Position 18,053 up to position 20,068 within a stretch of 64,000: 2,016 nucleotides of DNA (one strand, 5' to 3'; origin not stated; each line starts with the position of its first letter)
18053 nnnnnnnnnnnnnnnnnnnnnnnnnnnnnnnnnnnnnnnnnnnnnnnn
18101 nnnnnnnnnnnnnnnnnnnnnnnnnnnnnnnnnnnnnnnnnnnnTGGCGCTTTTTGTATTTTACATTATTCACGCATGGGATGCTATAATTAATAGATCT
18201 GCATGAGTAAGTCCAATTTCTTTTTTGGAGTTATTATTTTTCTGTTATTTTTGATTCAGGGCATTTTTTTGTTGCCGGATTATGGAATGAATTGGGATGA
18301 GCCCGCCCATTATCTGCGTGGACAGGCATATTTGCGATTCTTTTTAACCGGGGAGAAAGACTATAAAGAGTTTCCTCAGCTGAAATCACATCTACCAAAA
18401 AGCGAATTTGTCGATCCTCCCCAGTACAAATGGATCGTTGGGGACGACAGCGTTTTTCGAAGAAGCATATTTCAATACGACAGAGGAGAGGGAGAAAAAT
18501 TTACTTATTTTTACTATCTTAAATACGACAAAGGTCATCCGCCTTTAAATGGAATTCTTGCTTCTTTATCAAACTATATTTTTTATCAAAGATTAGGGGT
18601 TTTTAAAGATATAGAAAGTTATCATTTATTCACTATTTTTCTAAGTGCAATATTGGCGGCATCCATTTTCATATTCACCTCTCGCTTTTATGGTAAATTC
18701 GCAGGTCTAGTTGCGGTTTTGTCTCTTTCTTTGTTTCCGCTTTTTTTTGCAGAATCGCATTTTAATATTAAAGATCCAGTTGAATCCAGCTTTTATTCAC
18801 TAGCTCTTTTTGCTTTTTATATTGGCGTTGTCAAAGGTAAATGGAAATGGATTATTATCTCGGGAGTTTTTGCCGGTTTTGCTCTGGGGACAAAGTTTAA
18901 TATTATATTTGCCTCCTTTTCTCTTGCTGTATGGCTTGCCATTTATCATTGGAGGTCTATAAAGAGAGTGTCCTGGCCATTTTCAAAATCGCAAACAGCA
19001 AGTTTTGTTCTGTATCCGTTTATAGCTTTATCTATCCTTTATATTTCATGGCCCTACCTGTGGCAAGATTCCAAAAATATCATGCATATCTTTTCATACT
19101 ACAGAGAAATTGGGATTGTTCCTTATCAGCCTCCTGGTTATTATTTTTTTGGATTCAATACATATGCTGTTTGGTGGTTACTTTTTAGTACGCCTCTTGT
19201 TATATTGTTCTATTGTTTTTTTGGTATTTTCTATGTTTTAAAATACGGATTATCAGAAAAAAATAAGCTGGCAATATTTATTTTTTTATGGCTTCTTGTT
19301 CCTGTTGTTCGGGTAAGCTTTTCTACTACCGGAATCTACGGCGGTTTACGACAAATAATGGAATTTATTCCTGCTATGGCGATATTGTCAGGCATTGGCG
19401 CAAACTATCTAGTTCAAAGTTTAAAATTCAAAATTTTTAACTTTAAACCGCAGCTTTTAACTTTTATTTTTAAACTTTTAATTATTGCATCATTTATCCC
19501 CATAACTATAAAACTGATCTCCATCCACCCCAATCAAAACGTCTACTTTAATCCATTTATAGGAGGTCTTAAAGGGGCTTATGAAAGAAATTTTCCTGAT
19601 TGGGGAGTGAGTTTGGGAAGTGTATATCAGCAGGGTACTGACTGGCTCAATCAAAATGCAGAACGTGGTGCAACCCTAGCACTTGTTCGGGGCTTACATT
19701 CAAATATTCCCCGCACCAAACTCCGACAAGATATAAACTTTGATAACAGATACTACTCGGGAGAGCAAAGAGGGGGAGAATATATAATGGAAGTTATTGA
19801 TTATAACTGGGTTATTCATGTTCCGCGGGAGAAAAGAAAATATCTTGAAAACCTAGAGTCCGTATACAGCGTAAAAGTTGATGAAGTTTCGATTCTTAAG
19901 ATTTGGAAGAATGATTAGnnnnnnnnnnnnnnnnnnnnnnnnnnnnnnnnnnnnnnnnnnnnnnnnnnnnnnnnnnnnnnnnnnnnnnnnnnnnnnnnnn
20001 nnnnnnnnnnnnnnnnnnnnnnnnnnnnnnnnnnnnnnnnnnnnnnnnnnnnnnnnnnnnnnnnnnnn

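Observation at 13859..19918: Inverted pair of near-identical GT-C paralogs bracketing an epimerase + GT4 module; a 38-nt stretch is identical but for one base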

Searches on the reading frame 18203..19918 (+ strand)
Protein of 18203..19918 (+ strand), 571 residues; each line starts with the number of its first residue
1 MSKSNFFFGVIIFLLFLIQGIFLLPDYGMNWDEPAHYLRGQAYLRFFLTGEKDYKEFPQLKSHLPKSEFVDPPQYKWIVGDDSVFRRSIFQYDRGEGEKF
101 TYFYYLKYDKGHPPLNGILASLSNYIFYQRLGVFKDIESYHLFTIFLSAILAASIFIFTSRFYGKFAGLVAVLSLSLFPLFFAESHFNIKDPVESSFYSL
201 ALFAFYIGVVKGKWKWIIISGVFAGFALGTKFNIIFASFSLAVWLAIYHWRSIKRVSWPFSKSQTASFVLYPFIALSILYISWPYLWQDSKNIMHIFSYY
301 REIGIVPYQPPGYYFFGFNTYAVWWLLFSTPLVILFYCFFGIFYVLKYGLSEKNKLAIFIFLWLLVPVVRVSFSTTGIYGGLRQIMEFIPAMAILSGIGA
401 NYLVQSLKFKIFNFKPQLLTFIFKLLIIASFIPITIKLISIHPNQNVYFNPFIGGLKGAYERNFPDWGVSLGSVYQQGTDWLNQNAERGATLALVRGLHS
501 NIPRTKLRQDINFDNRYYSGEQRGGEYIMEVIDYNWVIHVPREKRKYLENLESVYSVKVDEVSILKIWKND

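Call 5: search_protein_families(library=pfam, proteins=[window:18203-19918:+], max_evalue=0.01)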
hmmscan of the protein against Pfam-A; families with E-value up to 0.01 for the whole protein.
window:18203-19918:+ (571 aa): 2 families
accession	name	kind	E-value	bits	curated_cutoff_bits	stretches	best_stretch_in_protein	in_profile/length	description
PF13231.12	PMT_2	-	6.5e-16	59.4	26.1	1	112-273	2-157/160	Dolichyl-phosphate-mannose-protein mannosyltransferase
PF02366.24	PMT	-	0.00016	21.8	22.7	1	139-268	84-215/245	Dolichyl-phosphate-mannose-protein mannosyltransferase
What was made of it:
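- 18203..19918 (+): ORF B: short-form GT-C (PMT_2) membrane glycosyltransferase, 571 aa. PF13231 scores 59.4 bits (call 5).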

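Call 10: find_homologous_proteins(query=window:18203-19915:+, max_evalue=1e-10)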
Query window:18203-19915:+ (571 aa): 811 proteins with E <= 1e-10 among 8000 candidates; the best 120 are listed.
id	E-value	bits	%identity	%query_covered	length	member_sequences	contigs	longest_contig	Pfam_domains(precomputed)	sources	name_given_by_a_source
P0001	0.0e+0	1291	100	100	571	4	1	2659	PF13231.13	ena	-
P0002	4.9e-255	866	66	100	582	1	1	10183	PF02366.25,PF13231.13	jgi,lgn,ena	-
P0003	2.9e-236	804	61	100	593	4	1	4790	PF02366.25,PF13231.13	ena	-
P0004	7.1e-230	783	61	100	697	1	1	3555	PF13231.13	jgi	-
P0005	2.8e-215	735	57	100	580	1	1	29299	PF13231.13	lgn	-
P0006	1.1e-214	733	59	98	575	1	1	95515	PF02366.25,PF13231.13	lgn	-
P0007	2.2e-213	728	59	100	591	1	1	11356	PF13231.13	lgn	-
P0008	2.7e-208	712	56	99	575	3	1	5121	PF13231.13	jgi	-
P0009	3.6e-206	705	55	98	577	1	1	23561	PF13231.13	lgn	-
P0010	5.9e-205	701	55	98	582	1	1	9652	PF13231.13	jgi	-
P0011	1.5e-204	699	55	95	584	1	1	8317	PF13231.13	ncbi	-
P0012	2.3e-202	692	57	96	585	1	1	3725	PF02366.25,PF13231.13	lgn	-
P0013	1.3e-200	686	54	100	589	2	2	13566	PF13231.13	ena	-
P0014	5.2e-200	684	54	99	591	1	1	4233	PF13231.13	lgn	-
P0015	5.8e-200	684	56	99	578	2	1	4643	PF13231.13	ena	-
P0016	8.4e-199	680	54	99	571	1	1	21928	PF13231.13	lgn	-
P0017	2.3e-198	679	54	100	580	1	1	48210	PF02366.25,PF13231.13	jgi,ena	-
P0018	6.6e-197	674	54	100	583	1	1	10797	PF02366.25,PF13231.13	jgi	-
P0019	1.2e-193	663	53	97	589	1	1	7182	PF13231.13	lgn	-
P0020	5.2e-193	661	53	100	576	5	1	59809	PF02366.25,PF13231.13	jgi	-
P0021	5.2e-193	661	53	99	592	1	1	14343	PF13231.13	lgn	-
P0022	1.8e-192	659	54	96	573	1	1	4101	PF02366.25,PF13231.13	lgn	-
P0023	2.4e-192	659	55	99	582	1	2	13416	PF13231.13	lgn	-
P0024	5.5e-192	658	53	100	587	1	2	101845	PF13231.13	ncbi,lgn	-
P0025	8.3e-192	657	53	100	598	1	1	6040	PF02366.25,PF13231.13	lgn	-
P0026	2.7e-191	655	53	100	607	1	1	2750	PF13231.13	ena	-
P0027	3.4e-191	655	53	99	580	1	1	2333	PF13231.13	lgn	-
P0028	5.6e-191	654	55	98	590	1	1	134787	PF02366.25,PF13231.13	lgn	-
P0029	1.5e-190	653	53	98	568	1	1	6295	PF13231.13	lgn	-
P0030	1.5e-189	650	50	100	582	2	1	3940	PF13231.13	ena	-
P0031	1.9e-189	649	54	96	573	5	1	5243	PF02366.25,PF13231.13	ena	-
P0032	2.0e-189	649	53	100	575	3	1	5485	PF13231.13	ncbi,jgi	-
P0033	3.4e-189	649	54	100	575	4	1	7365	PF13231.13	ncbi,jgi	-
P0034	1.4e-188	646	54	99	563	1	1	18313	PF13231.13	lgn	-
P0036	8.5e-188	644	51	100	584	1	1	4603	PF02366.25,PF13231.13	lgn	-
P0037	9.2e-188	644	53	98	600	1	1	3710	PF02366.25,PF13231.13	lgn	-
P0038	9.8e-186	637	53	98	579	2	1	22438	PF13231.13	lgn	-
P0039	4.6e-184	632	52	100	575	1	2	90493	PF13231.13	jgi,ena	-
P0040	7.8e-184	631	54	95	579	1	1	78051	PF02366.25,PF13231.13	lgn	-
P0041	1.3e-181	623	52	99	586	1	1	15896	PF13231.13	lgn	-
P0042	2.3e-181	623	52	99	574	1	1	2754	PF13231.13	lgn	-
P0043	4.0e-179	615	51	100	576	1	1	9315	PF02366.25,PF13231.13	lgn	-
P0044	6.3e-179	615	52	99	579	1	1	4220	PF02366.25,PF13231.13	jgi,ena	-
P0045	2.1e-177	610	51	96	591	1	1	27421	PF02366.25,PF13231.13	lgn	-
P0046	1.0e-176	607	51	98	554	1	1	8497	PF02366.25,PF13231.13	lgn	-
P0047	4.1e-171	589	48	100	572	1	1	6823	PF02366.25,PF13231.13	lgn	-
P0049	1.2e-169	584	49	98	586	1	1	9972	PF02366.25,PF13231.13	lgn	-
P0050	2.6e-169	583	51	100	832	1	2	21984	PF02366.25,PF00149.34,PF13231.13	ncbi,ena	-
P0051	3.0e-169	583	49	100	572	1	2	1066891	PF13231.13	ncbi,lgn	-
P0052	5.3e-169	582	49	97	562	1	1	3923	PF02366.25,PF13231.13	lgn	-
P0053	2.1e-167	577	51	98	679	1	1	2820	PF02366.25,PF13231.13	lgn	-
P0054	6.8e-164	565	49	99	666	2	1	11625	PF02366.25,PF13231.13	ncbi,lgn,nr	ncbi:MAG: glycosyltransferase family 39 protein [Candidatus Levybacteria bacterium]|nr:glycosyltrans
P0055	8.4e-163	561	49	99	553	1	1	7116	PF13231.13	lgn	-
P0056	4.4e-162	559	49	96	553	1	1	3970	PF02366.25,PF13231.13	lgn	-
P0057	1.5e-161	557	51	96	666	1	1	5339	PF02366.25,PF13231.13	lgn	-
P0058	2.2e-161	557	48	100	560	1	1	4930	PF13231.13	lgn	-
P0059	1.2e-160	554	48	100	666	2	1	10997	PF13231.13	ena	-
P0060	1.6e-160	554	49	98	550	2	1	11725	PF02366.25,PF13231.13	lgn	-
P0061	7.9e-160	552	50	97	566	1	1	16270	PF02366.25,PF13231.13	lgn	-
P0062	1.6e-159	551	49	98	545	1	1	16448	PF13231.13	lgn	-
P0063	2.3e-159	550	47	100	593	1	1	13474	PF02366.25,PF13231.13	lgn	-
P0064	1.9e-157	544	48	97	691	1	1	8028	PF02366.25,PF13231.13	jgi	-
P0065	1.9e-157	544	48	98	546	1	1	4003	PF13231.13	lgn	-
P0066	4.1e-157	543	49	100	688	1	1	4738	PF13231.13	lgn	-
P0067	1.6e-156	541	48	96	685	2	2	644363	PF13231.13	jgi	-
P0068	7.8e-156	538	48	98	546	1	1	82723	PF13231.13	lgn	-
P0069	3.7e-155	536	46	100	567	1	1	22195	PF02366.25,PF13231.13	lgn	-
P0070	5.1e-155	536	48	100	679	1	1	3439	PF02366.25,PF13231.13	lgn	-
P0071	5.9e-155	535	48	98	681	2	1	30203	PF13231.13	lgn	-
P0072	1.1e-154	535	47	98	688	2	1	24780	PF13231.13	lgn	-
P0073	1.4e-154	534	47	100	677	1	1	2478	PF13231.13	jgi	-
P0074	2.8e-154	533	49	100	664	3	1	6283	PF13231.13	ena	-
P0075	2.8e-154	533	46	100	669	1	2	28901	PF13231.13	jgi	-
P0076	7.4e-154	532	48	100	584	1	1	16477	PF02366.25,PF13231.13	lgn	-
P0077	1.0e-153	531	46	98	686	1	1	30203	PF13231.13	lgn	-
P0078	1.1e-152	528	48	96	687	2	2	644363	PF13231.13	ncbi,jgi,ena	-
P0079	3.6e-152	526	47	98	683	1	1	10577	PF13231.13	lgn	-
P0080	3.6e-152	526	47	99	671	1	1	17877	PF02366.25,PF13231.13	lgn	-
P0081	8.0e-152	525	46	96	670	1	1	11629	PF13231.13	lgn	-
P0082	6.3e-151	522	47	100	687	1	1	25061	PF13231.13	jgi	jgi:hypothetical protein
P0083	1.0e-150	521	47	99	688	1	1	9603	PF13231.13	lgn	-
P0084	1.3e-150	521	48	100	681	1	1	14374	PF13231.13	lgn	-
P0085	4.6e-150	519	46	96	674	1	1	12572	PF02366.25,PF13231.13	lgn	-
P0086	6.0e-150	519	49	98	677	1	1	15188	PF02366.25,PF13231.13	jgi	-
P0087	8.1e-150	518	48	97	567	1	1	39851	PF02366.25,PF13231.13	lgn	-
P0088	1.5e-149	518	45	100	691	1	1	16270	PF13231.13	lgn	-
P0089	1.8e-149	517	48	98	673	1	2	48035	PF13231.13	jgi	-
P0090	7.7e-149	515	46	98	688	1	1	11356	PF02366.25,PF13231.13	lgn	-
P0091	1.0e-148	515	47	99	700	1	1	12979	PF02366.25,PF13231.13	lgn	-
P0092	4.3e-148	513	46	100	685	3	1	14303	PF13231.13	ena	-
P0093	4.0e-147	510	46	99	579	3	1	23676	PF02366.25,PF13231.13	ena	-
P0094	8.3e-147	509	44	98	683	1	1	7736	PF13231.13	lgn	-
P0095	1.9e-146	507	44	99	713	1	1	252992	PF02366.25,PF13231.13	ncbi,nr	ncbi:MAG: glycosyltransferase family 39 protein [Candidatus Levybacteria bacterium]|nr:glycosyltrans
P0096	2.6e-146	507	43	100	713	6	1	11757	PF02366.25,PF13231.13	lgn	-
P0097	1.3e-145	505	46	100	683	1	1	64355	PF13231.13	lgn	-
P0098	1.4e-145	504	45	99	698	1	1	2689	PF13231.13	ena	-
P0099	2.3e-145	504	46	98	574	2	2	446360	PF13231.13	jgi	-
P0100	2.3e-145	504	44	99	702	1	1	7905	PF13231.13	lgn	-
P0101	4.6e-145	503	46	98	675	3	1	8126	PF02366.25,PF13231.13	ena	-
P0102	2.0e-144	501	44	98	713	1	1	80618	PF02366.25,PF13231.13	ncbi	-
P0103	2.5e-144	500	46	98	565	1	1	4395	PF13231.13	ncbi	-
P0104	6.4e-144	499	47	100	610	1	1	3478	PF13231.13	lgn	-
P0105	1.6e-143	498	44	100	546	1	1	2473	PF11028.15,PF02366.25,PF13231.13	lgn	-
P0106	2.0e-143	497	46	98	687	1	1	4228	PF13231.13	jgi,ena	-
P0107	2.3e-143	497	46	99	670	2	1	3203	PF02366.25,PF13231.13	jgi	-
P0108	2.5e-143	497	45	100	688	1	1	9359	PF13231.13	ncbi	-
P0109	2.6e-143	497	46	96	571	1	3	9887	PF02366.25,PF13231.13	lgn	-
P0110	2.9e-143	497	43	99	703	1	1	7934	PF13231.13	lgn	-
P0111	3.6e-143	497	47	99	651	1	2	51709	PF13231.13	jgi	-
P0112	3.6e-143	497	45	96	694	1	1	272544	PF13231.13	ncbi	ncbi:MAG: glycosyltransferase family 39 protein [Candidatus Gottesmanbacteria bacterium]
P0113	5.1e-143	496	46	96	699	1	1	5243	PF13231.13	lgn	-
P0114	2.0e-142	494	44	98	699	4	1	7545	PF13231.13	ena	-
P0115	2.1e-142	494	45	100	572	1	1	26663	PF13231.13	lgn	-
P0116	1.3e-141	491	45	99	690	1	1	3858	PF13231.13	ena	-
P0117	1.4e-141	491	46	98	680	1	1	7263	PF02366.25,PF13231.13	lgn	-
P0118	2.0e-141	491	45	96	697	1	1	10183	PF13231.13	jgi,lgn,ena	-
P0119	2.9e-141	490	45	100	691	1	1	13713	PF13231.13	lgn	-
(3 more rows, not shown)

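Call 11: find_encoding_contigs(protein=P0002, flank=10000, max_places=2)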
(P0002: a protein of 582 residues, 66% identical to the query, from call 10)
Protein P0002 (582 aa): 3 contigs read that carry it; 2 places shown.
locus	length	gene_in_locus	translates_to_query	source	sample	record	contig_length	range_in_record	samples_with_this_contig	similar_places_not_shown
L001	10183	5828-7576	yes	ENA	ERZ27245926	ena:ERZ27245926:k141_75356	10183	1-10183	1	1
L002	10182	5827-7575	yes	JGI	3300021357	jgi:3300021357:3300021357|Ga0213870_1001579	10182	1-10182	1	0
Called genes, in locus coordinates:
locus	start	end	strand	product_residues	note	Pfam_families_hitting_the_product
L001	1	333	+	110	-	?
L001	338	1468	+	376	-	PF13439:Glyco_transf_4, PF20706:GT4-conflict, PF00534:Glycos_transf_1, PF13692:Glyco_trans_1_4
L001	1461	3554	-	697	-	PF13231:PMT_2 (weak)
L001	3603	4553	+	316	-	PF00106:adh_short (weak), PF01073:3Beta_HSD, PF01370:Epimerase, PF02719:Polysacc_synt_2, PF04321:RmlD_sub_bind, PF13460:NAD_binding_10 (weak), PF16363:GDP_Man_Dehyd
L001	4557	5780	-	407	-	PF13439:Glyco_transf_4, PF13579:Glyco_trans_4_4, PF13477:Glyco_trans_4_2, PF00534:Glycos_transf_1, PF13692:Glyco_trans_1_4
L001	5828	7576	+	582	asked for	PF13231:PMT_2, PF02366:PMT (weak)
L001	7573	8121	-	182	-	PF18915:DUF5667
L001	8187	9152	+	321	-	PF01073:3Beta_HSD, PF01370:Epimerase, PF02719:Polysacc_synt_2, PF04321:RmlD_sub_bind, PF16363:GDP_Man_Dehyd, PF07993:NAD_binding_4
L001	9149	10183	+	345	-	?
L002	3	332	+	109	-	?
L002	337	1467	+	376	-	PF13439:Glyco_transf_4, PF20706:GT4-conflict, PF00534:Glycos_transf_1, PF13692:Glyco_trans_1_4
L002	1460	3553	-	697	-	PF13231:PMT_2 (weak)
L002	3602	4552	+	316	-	PF00106:adh_short (weak), PF01073:3Beta_HSD, PF01370:Epimerase, PF02719:Polysacc_synt_2, PF04321:RmlD_sub_bind, PF13460:NAD_binding_10 (weak), PF16363:GDP_Man_Dehyd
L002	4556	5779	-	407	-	PF13439:Glyco_transf_4, PF13579:Glyco_trans_4_4, PF13477:Glyco_trans_4_2, PF00534:Glycos_transf_1, PF13692:Glyco_trans_1_4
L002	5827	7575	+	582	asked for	PF13231:PMT_2, PF02366:PMT (weak)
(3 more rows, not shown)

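Call 12: find_encoding_contigs(protein=P0007, flank=10000, max_places=2)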
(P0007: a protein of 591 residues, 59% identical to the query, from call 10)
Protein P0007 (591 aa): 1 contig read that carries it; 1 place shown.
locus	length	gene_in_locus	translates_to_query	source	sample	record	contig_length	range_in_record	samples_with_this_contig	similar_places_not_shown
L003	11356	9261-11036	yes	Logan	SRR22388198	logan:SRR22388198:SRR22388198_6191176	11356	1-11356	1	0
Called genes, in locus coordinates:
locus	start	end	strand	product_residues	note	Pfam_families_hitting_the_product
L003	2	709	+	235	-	?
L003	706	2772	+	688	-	PF02366:PMT, PF13231:PMT_2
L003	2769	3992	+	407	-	PF13439:Glyco_transf_4, PF13579:Glyco_trans_4_4, PF13477:Glyco_trans_4_2, PF00534:Glycos_transf_1, PF13692:Glyco_trans_1_4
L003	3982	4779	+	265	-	PF01209:Ubie_methyltran, PF03141:Methyltransf_29 (weak), PF05148:Methyltransf_8 (faint), PF13489:Methyltransf_23, PF13847:Methyltransf_31, PF08241:Methyltransf_11, PF08242:Methyltransf_12, PF13649:Methyltransf_25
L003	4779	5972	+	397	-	PF01408:GFO_IDH_MocA, PF02894:GFO_IDH_MocA_C, PF22725:GFO_IDH_MocA_C3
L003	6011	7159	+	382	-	PF01041:DegT_DnrJ_EryC1, PF00155:Aminotran_1_2 (weak), PF01212:Beta_elim_lyase (weak)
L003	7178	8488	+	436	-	PF00884:Sulfatase, PF01663:Phosphodiest, PF16347:SGSH_C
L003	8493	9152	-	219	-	PF05891:Methyltransf_PK (weak), PF13489:Methyltransf_23, PF01209:Ubie_methyltran, PF07021:MetW (weak), PF13847:Methyltransf_31, PF08241:Methyltransf_11, PF08242:Methyltransf_12, PF13649:Methyltransf_25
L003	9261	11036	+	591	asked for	PF13231:PMT_2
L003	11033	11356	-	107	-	?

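Call 13: find_encoding_contigs(protein=P0061, flank=10000, max_places=2)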
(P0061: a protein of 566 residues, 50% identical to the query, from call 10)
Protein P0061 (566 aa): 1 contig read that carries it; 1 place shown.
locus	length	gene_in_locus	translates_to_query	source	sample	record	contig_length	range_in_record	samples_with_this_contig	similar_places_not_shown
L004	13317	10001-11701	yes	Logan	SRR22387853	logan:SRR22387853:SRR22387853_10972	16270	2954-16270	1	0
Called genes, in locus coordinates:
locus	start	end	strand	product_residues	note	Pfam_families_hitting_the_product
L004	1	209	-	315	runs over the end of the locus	PF00106:adh_short (weak), PF01370:Epimerase, PF02719:Polysacc_synt_2, PF04321:RmlD_sub_bind, PF08659:KR (faint), PF01073:3Beta_HSD, PF07993:NAD_binding_4 (weak), PF16363:GDP_Man_Dehyd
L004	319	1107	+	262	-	PF13489:Methyltransf_23, PF05219:DREV (weak), PF05175:MTS (faint), PF07021:MetW (faint), PF13847:Methyltransf_31, PF08241:Methyltransf_11, PF08242:Methyltransf_12, PF13649:Methyltransf_25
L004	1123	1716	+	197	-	PF00908:dTDP_sugar_isom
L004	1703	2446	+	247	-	PF00535:Glycos_transf_2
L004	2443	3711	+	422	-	PF01943:Polysacc_synt, PF13440:Polysacc_synt_3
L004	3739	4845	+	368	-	PF13439:Glyco_transf_4, PF20706:GT4-conflict, PF00534:Glycos_transf_1, PF13692:Glyco_trans_1_4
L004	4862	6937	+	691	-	PF13231:PMT_2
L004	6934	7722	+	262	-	PF13489:Methyltransf_23, PF08241:Methyltransf_11, PF08242:Methyltransf_12, PF13649:Methyltransf_25, PF13847:Methyltransf_31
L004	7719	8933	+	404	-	PF13439:Glyco_transf_4, PF13477:Glyco_trans_4_2, PF13579:Glyco_trans_4_4, PF00982:Glyco_transf_20, PF20706:GT4-conflict (weak), PF00534:Glycos_transf_1, PF13692:Glyco_trans_1_4, PF13524:Glyco_trans_1_2 (weak)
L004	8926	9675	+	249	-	PF05401:NodS (weak), PF13489:Methyltransf_23, PF01728:FtsJ (weak), PF08241:Methyltransf_11, PF08242:Methyltransf_12, PF13649:Methyltransf_25, PF13847:Methyltransf_31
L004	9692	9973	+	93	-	PF07578:LAB_N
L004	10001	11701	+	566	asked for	PF13231:PMT_2, PF02366:PMT (weak)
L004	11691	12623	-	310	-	PF00535:Glycos_transf_2, PF10111:Glyco_tranf_2_2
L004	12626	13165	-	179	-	PF18915:DUF5667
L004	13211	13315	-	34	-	?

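Call 21: find_related_loci(query=A1, collection=genome_contigs, flank=10000)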
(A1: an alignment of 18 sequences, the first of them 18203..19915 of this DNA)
Query A1 (571 aa) in genome_contigs; peptide patterns used: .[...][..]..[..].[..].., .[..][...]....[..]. (x = any residue, [..] = any of these).
133 stretches matched a pattern; 61 encode a relative of the query (tblastn E <= 1e-3); 59 distinct loci.
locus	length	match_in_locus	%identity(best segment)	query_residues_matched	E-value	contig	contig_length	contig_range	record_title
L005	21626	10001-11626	51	10-571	3e-176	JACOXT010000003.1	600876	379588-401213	MAG: Candidatus Levyibacteriota bacterium isolate NC_groundwater_160_Ag_S-0.1um_36_20 S4_GD2017_2_S1_scaffold_58, whole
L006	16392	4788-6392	49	1-571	3e-162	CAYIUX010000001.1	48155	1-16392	MAG TPA_asm: uncultured Gammaproteobacteria bacterium isolate ERP119705_co5_62 genome assembly, contig: NODE_673_length_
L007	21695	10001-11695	46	1-571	1e-148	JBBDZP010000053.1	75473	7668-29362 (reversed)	MAG: Candidatus Levyibacteriota bacterium isolate LejiaD_39_46 Lejia_D_659_length_75473_cov_28, whole genome shotgun seq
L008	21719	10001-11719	44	9-571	7e-147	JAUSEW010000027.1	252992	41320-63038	MAG: Candidatus Levyibacteriota bacterium isolate E14_maxbin.252 E14_k141_1713433, whole genome shotgun sequence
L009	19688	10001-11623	44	12-571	9e-143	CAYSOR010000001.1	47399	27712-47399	MAG TPA_asm: uncultured Gammaproteobacteria bacterium isolate binchicken_co266_188 genome assembly, contig: NODE_1458_le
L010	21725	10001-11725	43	11-571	2e-143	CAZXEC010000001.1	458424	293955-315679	MAG TPA_asm: uncultured Gammaproteobacteria bacterium isolate binchicken_co110_1207 genome assembly, contig: NODE_32_len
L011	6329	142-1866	42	11-571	2e-139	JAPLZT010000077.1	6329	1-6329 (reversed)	MAG: Candidatus Woesebacteria bacterium isolate LacPavin_0920_WC90_MAG_37_8 LacPavin_0920_WC90_scaffold_538747, whole ge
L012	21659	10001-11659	43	11-571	7e-137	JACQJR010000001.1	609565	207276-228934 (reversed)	MAG: Candidatus Microgenomates bacterium isolate NC_groundwater_1156_Ag_S-0.1um_40_307 S_p1_S3_coassembly_k141_153347, w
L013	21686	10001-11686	43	1-571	5e-136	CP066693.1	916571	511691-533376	MAG: Candidatus Woesebacteria bacterium isolate NC_groundwater_896_Pr1_S2p5_35_35 chromosome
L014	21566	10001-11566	43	9-571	3e-136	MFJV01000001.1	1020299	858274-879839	MAG: Candidatus Gottesmanbacteria bacterium RIFCSPLOWO2_01_FULL_43_11b rifcsplowo2_01_scaffold_30, whole genome shotgun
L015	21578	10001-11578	43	7-571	2e-135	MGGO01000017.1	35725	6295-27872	MAG: Candidatus Woesebacteria bacterium RIFCSPHIGHO2_01_FULL_44_10 rifcsphigho2_01_scaffold_4208, whole genome shotgun s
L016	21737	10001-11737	43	3-571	6e-135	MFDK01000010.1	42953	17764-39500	MAG: Candidatus Daviesbacteria bacterium RIFCSPLOWO2_01_FULL_37_10 rifcsplowo2_01_scaffold_1669, whole genome shotgun se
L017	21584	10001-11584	43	5-571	8e-135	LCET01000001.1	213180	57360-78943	MAG: Candidatus Woesebacteria bacterium GW2011_GWC1_42_9 UV51_C0001, whole genome shotgun sequence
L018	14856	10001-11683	42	10-571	2e-134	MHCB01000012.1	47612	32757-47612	MAG: Candidatus Blackburnbacteria bacterium RIFCSPHIGHO2_12_FULL_44_25 rifcsphigho2_12_scaffold_1834, whole genome shotg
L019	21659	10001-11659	41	1-571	1e-133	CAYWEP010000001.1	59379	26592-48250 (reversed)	MAG TPA_asm: uncultured Gammaproteobacteria bacterium isolate SRP269290_co3_1003 genome assembly, contig: NODE_388_lengt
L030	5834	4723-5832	52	1-371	4e-121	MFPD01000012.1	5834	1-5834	MAG: Candidatus Levybacteria bacterium RIFCSPLOWO2_02_FULL_37_18 rifcsplowo2_02_scaffold_26831, whole genome shotgun seq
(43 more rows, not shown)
